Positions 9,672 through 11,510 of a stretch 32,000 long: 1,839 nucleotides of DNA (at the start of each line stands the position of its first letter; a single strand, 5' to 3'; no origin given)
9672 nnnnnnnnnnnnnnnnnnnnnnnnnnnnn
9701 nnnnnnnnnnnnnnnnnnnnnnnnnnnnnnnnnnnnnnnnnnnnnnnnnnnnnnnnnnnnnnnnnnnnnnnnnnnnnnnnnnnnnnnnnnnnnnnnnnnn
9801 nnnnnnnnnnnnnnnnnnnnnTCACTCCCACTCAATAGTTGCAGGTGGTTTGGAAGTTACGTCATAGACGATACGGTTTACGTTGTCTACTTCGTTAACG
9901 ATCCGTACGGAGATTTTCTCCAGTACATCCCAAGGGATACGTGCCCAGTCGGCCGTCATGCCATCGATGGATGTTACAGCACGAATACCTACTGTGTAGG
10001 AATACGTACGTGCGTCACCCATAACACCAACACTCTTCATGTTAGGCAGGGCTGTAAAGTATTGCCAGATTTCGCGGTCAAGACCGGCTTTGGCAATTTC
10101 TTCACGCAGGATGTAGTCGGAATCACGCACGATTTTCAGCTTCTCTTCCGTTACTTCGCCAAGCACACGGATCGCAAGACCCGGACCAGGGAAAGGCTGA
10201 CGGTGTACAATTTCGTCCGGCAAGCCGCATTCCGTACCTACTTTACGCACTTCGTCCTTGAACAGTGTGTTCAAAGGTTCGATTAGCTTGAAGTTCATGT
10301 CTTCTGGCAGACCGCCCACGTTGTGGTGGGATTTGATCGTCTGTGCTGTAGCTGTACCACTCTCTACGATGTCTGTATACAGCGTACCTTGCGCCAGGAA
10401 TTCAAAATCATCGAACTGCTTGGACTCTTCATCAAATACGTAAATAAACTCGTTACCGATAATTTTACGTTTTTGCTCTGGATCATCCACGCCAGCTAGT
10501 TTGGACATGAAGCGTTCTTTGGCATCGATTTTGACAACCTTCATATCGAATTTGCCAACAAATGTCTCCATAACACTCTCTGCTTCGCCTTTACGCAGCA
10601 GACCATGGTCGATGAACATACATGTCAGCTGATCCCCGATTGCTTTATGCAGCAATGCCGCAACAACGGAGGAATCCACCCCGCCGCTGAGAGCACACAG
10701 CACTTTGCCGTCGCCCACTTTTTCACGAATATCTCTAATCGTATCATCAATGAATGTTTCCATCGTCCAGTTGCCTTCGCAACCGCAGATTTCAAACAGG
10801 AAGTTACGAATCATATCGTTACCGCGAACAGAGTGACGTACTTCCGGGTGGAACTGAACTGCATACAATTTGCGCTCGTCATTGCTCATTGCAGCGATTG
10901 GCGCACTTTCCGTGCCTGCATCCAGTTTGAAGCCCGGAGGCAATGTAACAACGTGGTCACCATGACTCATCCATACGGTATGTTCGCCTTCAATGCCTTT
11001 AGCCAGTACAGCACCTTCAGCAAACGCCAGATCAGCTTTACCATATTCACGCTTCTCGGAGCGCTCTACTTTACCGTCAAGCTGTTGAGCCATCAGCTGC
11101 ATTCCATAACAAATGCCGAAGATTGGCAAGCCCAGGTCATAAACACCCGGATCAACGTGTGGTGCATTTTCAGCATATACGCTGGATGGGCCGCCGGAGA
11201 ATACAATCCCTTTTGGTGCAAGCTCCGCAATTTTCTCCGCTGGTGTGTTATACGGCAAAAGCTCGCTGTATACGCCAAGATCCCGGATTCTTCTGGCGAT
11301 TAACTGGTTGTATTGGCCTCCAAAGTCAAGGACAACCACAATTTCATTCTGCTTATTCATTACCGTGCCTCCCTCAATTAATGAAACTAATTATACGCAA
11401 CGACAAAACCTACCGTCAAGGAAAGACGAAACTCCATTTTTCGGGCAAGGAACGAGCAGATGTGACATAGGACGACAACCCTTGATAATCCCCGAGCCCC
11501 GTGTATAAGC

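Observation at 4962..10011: Direct duplication of the guaA 3' end with almost purely synonymous divergence marks a site-specific insertion into guaA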

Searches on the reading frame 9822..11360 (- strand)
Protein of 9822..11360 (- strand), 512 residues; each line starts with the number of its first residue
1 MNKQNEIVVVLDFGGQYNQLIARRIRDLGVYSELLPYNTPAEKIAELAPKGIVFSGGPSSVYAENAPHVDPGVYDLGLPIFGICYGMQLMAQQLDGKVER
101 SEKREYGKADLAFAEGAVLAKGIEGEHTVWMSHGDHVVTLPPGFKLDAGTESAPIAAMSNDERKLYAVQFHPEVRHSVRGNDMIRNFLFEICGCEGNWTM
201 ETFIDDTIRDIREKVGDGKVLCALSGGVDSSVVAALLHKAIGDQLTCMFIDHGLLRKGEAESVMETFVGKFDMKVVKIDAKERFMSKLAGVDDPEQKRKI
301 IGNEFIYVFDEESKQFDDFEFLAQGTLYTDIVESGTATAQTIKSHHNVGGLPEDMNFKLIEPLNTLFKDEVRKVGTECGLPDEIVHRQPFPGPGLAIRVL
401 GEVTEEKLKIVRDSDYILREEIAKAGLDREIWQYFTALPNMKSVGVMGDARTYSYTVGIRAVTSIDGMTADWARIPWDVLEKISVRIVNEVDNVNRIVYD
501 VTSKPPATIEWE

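Call 7: search_protein_families(library=pfam, proteins=[window:9822-11360:-])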
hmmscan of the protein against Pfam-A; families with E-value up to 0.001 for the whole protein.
window:9822-11360:- (512 aa): 8 families
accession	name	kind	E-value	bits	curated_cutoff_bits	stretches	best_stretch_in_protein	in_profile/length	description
PF00958.27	GMP_synt_C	-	9e-46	154.3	27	1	420-511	1-92/92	GMP synthase C terminal domain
PF00117.34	GATase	-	3.8e-45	154.3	22.8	1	9-190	1-189/190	Glutamine amidotransferase class-I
PF02540.23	NAD_synthase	-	7.7e-10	38.7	21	1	205-284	6-85/242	NAD synthase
PF07722.19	Peptidase_C26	-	7.9e-10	39.3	20.5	1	75-173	103-219/219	Peptidase C26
PF03054.22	tRNA_Me_trans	-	6.1e-06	26.5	20.6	1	219-250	2-32/202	tRNA methyl transferase HUP domain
PF00733.27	Asn_synthase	-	6.3e-05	23.2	21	1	215-247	15-47/354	Asparagine synthase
PF06508.19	QueC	-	0.00071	19.6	22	0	219-279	1-59/210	Queuosine biosynthesis protein QueC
PF01171.26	ATP_bind_3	-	0.00088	19.5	27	0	219-279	1-65/182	PP-loop family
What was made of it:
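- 9822..11360 (-): guaA (GMP synthase), intact, 512 aa. Pfam GATase + GMP_synt_C (call 7).
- Checked: Gene: on the minus strand the proximal copy is the 3' end of a 512-aa GMP synthase ORF, 9822-11360 (Pfam GATase + GMP_synt_C, call 7).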

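Call 10: find_related_loci(query=window:9825-11360:-, collection=genome_contigs, flank=10000)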
Query window:9825-11360:- (512 aa) in genome_contigs; peptide patterns used: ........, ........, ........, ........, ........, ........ (x = any residue, [..] = any of these).
599 stretches matched a pattern (row limit reached: there are more); 520 encode a relative of the query (tblastn E <= 1e-3); the best 80 are kept; 80 distinct loci.
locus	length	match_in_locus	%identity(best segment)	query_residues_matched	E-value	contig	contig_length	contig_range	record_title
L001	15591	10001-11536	99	1-512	0e+0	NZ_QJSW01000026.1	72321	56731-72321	Paenibacillus barcinonensis strain CECT 7022 Ga0244599_126, whole genome shotgun sequence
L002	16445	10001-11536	99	1-512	0e+0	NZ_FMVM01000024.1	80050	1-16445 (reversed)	Paenibacillus polysaccharolyticus strain BL9, whole genome shotgun sequence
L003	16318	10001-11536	98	1-512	0e+0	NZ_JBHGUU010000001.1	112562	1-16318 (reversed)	MAG: Paenibacillus sp. isolate bin.014_ECombo k141_100752, whole genome shotgun sequence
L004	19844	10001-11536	97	1-512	0e+0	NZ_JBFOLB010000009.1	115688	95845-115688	Paenibacillus xylanilyticus strain 179-F 6A4 NHS NODE_9_length_115688_cov_85.397557, whole genome shotgun sequence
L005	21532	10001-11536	97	1-512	0e+0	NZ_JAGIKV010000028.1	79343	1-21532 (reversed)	Paenibacillus xylanexedens strain DSM 21292 Ga0454120_28, whole genome shotgun sequence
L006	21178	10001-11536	96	1-512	0e+0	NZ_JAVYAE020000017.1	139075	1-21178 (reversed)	Paenibacillus hubeiensis strain ES5-4 NODE_17_length_139075_cov_101.574361, whole genome shotgun sequence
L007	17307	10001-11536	95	1-512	0e+0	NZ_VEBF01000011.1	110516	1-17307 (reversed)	Paenibacillus xylanexedens strain DE0301 NODE_11_length_110516_cov_48.079491, whole genome shotgun sequence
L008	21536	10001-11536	95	1-512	0e+0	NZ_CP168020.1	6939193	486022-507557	Paenibacillus taichungensis strain Cl17b chromosome, complete genome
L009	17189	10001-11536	95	1-512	0e+0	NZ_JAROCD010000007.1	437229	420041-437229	Paenibacillus vandeheii strain F6_3S_P_1C NODE_7_length_437229_cov_271.739274, whole genome shotgun sequence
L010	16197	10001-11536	94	1-512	0e+0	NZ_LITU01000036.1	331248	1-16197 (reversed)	Paenibacillus xylanivorans strain A59 contig_187, whole genome shotgun sequence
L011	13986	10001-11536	91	1-512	0e+0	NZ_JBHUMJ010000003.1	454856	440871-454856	Paenibacillus shunpengii strain KCTC 33849 platanus_K_25_97_3, whole genome shotgun sequence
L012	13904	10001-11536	90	1-512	0e+0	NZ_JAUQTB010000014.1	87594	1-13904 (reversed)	Paenibacillus lacisoli strain JX-17 WY-20_scaffold14, whole genome shotgun sequence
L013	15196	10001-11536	88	1-512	0e+0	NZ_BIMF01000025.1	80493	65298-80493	Paenibacillus lautus NBRC 15380 PLA01S_CON0025, whole genome shotgun sequence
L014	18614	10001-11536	90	1-512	0e+0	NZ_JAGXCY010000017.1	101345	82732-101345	Paenibacillus sp. Marseille-Q4541 NODE_17_length_101345_cov_19.991253, whole genome shotgun sequence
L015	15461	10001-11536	88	1-512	0e+0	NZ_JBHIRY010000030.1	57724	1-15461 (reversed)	Paenibacillus medicaginis strain JCM 18446 NODE_30_length_57724_cov_88.230246, whole genome shotgun sequence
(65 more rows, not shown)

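Call 21: find_encoding_contigs(protein=window:9822-11360:-, flank=10000, max_places=10)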
Protein window:9822-11360:- (512 aa): 1 contig read that carries it; 1 place shown.
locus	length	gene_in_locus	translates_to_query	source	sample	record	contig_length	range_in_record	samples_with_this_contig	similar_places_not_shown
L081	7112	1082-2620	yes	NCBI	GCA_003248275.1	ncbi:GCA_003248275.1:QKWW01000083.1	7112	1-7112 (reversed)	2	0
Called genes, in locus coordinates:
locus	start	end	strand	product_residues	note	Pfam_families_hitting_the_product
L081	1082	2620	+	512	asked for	PF00117:GATase, PF07722:Peptidase_C26, PF02540:NAD_synthase (weak), PF03054:tRNA_Me_trans (faint), PF00958:GMP_synt_C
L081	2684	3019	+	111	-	-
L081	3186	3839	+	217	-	PF00392:GntR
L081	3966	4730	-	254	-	PF00106:adh_short, PF08659:KR, PF13561:adh_short_C2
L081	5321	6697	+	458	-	PF00860:Xan_ur_permease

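Call 28: search_protein_families(library=padloc, proteins=[L005:13668-15470:+, L005:16288-17871:+, L009:11729-13189:-])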
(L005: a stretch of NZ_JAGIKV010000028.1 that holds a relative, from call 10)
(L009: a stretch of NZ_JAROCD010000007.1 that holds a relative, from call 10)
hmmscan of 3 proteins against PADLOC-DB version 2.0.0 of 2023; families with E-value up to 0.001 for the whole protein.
L005:13668-15470:+ (600 aa): 1 family
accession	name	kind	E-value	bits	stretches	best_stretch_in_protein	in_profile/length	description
PDLC01880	CARF4--CARF_PDDEXK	-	0.00021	18.7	1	485-511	275-302/364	-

L005:16288-17871:+ (527 aa): 1 family
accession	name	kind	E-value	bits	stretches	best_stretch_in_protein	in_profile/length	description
PDLC03877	NsnA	-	6.2e-06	23.7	1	49-109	68-128/385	-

L009:11729-13189:- (486 aa): 1 family
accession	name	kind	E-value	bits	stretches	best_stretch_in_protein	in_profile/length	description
PDLC02374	dGTPase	-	1.1e-71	240.3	2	19-131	31-127/395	-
